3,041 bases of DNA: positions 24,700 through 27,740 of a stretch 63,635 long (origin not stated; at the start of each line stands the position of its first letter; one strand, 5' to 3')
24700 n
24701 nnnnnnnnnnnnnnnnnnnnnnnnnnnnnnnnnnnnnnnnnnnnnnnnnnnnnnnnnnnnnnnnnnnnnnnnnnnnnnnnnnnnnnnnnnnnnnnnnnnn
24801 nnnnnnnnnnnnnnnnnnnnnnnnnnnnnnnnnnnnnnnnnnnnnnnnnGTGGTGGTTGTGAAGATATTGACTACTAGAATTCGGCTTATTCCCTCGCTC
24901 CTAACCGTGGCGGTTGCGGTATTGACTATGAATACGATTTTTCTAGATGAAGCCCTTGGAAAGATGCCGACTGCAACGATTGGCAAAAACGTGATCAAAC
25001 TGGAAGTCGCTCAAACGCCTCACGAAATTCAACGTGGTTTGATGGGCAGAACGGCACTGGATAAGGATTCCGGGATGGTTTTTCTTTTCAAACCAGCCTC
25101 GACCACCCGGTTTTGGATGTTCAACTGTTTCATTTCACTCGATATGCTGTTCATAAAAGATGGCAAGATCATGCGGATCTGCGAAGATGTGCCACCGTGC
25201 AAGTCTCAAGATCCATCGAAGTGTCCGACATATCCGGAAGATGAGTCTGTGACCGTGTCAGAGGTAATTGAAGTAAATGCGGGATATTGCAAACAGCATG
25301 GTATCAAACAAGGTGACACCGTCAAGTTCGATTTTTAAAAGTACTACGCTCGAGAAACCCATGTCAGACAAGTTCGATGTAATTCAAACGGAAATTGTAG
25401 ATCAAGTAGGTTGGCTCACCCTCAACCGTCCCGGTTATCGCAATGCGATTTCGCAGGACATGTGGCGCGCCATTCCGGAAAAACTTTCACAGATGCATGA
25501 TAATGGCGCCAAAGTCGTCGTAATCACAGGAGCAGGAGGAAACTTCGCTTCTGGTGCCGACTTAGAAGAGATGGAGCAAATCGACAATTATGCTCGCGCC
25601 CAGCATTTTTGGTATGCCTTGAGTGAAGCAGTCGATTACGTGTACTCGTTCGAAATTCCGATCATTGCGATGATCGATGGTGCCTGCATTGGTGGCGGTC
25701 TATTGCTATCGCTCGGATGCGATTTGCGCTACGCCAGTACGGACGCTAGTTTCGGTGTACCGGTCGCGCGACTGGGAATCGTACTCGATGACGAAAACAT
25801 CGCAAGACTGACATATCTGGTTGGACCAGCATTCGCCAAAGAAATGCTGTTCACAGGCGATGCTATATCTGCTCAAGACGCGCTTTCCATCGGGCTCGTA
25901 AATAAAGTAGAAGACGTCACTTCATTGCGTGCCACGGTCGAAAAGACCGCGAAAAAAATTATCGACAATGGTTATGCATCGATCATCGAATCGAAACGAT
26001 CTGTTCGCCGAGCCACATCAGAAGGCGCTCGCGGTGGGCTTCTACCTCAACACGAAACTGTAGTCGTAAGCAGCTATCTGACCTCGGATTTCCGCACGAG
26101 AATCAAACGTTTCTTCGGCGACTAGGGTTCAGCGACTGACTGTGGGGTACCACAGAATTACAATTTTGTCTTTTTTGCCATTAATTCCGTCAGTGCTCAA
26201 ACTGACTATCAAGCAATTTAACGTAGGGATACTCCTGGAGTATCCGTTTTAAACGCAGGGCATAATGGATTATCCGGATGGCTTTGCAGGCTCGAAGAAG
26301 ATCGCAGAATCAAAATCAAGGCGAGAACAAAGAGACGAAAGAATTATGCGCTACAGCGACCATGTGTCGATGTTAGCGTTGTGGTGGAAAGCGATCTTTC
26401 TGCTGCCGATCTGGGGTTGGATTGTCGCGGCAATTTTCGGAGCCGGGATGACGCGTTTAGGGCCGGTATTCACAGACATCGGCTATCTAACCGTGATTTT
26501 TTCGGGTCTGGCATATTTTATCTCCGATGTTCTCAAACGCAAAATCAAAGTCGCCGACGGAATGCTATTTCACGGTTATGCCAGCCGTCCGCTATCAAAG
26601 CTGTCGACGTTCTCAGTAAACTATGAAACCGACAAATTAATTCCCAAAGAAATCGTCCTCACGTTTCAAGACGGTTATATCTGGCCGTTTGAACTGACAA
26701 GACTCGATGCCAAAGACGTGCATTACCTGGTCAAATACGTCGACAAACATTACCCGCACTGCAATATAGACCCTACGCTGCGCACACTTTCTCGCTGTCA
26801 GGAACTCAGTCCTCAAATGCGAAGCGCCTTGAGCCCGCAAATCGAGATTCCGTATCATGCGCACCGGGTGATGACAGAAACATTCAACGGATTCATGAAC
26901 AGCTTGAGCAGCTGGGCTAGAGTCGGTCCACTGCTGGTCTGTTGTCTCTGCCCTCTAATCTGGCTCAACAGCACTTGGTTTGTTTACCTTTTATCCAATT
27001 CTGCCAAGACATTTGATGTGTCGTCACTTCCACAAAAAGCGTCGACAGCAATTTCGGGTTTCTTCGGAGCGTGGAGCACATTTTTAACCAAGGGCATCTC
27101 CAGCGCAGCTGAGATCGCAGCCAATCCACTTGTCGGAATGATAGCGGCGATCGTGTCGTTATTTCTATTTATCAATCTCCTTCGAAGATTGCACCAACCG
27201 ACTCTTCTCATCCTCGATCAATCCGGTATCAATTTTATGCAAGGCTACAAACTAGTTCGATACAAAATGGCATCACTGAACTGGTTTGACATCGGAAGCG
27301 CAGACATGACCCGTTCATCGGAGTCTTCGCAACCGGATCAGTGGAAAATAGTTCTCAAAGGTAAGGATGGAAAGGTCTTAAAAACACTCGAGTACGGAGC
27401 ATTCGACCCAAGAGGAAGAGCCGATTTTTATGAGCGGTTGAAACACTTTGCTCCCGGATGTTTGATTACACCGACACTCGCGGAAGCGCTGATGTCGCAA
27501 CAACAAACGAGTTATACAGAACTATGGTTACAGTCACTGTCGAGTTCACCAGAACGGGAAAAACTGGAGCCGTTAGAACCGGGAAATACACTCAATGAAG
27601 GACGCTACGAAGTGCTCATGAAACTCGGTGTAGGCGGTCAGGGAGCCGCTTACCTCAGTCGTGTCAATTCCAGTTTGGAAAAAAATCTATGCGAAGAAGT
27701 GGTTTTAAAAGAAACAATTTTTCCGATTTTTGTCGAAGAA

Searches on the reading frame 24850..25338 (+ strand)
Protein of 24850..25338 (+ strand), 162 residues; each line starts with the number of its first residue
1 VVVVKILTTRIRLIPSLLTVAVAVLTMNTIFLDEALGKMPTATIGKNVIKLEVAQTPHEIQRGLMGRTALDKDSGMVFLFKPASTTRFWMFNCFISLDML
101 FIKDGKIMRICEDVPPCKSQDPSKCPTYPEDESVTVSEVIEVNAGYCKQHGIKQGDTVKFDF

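Call 3: search_protein_families(library=pfam, proteins=[window:24850-25338:+], max_evalue=0.01)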
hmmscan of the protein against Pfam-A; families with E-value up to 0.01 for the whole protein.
window:24850-25338:+ (162 aa): 1 family
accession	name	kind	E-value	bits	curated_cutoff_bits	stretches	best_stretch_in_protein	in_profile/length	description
PF02643.20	DUF192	-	2.1e-30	105.1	27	1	49-160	1-96/96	Uncharacterized ACR, COG1430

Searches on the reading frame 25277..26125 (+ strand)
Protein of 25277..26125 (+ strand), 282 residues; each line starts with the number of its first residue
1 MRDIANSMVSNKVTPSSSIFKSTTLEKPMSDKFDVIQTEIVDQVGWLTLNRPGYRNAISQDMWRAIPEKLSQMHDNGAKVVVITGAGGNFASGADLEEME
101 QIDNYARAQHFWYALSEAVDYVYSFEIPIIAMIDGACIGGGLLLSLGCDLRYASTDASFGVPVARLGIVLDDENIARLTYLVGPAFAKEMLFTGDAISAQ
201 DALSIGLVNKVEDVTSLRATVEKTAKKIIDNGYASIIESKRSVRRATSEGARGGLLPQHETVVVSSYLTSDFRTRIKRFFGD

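Call 3: search_protein_families(library=pfam, proteins=[window:25277-26125:+], max_evalue=0.01)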
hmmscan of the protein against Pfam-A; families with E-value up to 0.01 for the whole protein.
window:25277-26125:+ (282 aa): 2 families
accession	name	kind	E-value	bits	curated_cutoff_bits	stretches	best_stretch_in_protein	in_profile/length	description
PF00378.25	ECH_1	-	3.4e-44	151.5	27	1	43-249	5-211/251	Enoyl-CoA hydratase/isomerase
PF16113.10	ECH_2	-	1.6e-24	87.5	27.2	1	44-237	1-199/335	Enoyl-CoA hydratase/isomerase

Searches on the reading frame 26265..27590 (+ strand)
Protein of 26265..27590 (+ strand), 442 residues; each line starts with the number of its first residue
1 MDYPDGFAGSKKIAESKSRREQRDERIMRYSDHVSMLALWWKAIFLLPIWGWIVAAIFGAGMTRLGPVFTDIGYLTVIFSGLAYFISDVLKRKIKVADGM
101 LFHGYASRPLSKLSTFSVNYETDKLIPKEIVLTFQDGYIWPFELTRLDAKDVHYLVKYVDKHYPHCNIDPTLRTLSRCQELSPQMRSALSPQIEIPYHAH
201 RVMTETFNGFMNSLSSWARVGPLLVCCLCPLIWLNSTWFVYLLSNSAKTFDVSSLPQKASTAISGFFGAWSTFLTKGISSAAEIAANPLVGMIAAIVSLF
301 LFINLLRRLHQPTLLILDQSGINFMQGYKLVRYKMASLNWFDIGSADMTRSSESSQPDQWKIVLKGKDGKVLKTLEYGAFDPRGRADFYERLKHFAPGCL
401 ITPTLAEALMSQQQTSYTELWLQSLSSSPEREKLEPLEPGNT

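Call 34: search_protein_families(library=pfam, proteins=[window:26265-27590:+], max_evalue=10)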
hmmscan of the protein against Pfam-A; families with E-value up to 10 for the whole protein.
window:26265-27590:+ (442 aa): 0 families

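Call 49: predict_structure(alignment_id=A2)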
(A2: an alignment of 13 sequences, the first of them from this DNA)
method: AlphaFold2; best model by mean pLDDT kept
length: 412 residues; sequences in the alignment: 13
mean_pLDDT: 77.9   pTM: 0.56
mean pLDDT of the five models: 77.9, 75.9, 75.8, 74.2, 69.7
residues with pLDDT >= 90: 31; 70-90: 302; 50-70: 56; < 50: 23
segments of 3 or more residues with pLDDT < 50: 1-22
pLDDT, mean of each block of 10 residues (from residue 1): 42 46 69 80 80 82 79 85 87 86 88 90 84 90 86 87 88 77 55 77 66 62 81 78 60 65 74 72 73 82 79 86 80 86 89 78 90 87 83 85 84 57
secondary structure, 60 per line:
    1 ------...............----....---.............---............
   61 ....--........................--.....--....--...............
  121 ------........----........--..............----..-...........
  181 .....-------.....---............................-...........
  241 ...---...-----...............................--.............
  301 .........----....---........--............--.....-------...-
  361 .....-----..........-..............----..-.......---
elements in order: H7-21 E26-29 H33-45 H49-64 H67-90 E93-97 E100-103 E106-109 E113-120 E127-134 E139-143 H149-162 H170-185 E193-197 H201-228 H230-243 H255-285 H288-309 E314-317 E321-328 E331-339 E345-349 E361-365 E371-376 H382-395 H403-409

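Call 53: fold_search(model_id=the predicted structure, library=pdb)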
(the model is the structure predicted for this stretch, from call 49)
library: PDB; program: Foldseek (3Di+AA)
matches with E <= 10: 645; with E <= 0.001: 0
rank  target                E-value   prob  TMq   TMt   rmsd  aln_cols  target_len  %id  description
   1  3to1_A                1.9e-02  0.82  0.15  0.27  17.9       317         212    9  Two surfaces on Rtt106 mediate histone binding and chaperone activity (released 2011-12-21)
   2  5umr                  4.4e-02  0.99  0.15  0.51   5.0        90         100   13  Crystal structure of N-terminal domain of human FACT complex subunit SSRP1 (released 2018-01-31)
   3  3tvv_B                4.4e-02  0.69  0.16  0.27  20.6       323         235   10  Structure of the tandem PH domains of Rtt106 (residues 68-315) (released 2012-02-01)
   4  1zsq                  4.9e-02  0.99  0.15  0.13   4.5        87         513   16  Crystal Structure of MTMR2 in complex with phosphatidylinositol 3-phosphate (released 2006-01-31)
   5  6l1r                  5.4e-02  0.99  0.15  0.51   5.0        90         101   13  Crystal structure of N-terminal domain of human SSRP1 (released 2020-09-30)
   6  1zvr                  5.4e-02  0.98  0.15  0.13   4.5        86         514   16  Crystal Structure of MTMR2 in complex with phosphatidylinositol 3,5-bisphosphate (released 2006-01-31)
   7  1rj2_A                5.4e-02  0.54  0.16  0.20  25.6       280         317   11  Crystal structure of the DH/PH fragment of Dbs without bound GTPase (released 2004-06-29)
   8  7bul_MODEL_1_A        6.1e-02  0.99  0.17  0.40   7.2       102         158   14  Solution structure of the tandem PH and BSD1 domains of TFIIH p62 (released 2020-12-30)
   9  5ukk_A                8.4e-02  0.97  0.15  0.10   7.1        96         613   16  Human GRK2 in complex with human G-beta-gamma subunits and CCG211998 (14ak) (released 2017-04-05)
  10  7xti_k                9.4e-02  0.98  0.17  0.16   4.1        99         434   13  RNA polymerase II elongation complex transcribing a nucleosome (EC58hex) (released 2022-10-12)
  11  3dcx_B                1.4e-01  0.97  0.15  0.48   4.3        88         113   12  Crystal structure of a duf1696 family protein with a pleckstrin-homology domain (shew_0819) from shewanella loihica pv (released 2008-07-29)
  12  1lw3                  1.4e-01  0.95  0.16  0.13   4.4        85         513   16  Crystal Structure of Myotubularin-related protein 2 complexed with phosphate (released 2003-10-07)
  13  3dcx_C                1.4e-01  0.93  0.15  0.43   4.5        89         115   15  Crystal structure of a duf1696 family protein with a pleckstrin-homology domain (shew_0819) from shewanella loihica pv (released 2008-07-29)
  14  3dcx_A                1.5e-01  0.97  0.15  0.45   4.8        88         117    9  Crystal structure of a duf1696 family protein with a pleckstrin-homology domain (shew_0819) from shewanella loihica pv (released 2008-07-29)
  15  5nly_B                1.5e-01  0.94  0.16  0.18   3.9        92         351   16  Brag2 Sec7-PH (390-763), P212121 (released 2017-09-27)
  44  3hsa_A                3.9e-01  0.57  0.14  0.36   5.6        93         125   14  Crystal structure of pleckstrin homology domain (YP_926556.1) from SHEWANELLA AMAZONENSIS SB2B at 1.99 A resolution (released 2009-06-23)
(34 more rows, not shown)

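Call 78: search_solved_structures(query=A2, max_evalue=10)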
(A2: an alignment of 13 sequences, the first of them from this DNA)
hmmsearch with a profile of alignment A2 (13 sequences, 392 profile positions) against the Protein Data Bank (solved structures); distinct sequences matched with E-value up to 10: 2.
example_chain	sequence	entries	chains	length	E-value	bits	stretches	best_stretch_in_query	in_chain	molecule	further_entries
6tmg_s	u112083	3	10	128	0.013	17.7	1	187-233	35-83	ATPTG13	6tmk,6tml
7bef_G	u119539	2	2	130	0.62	12.1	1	48-98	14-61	Transcriptional activator RamA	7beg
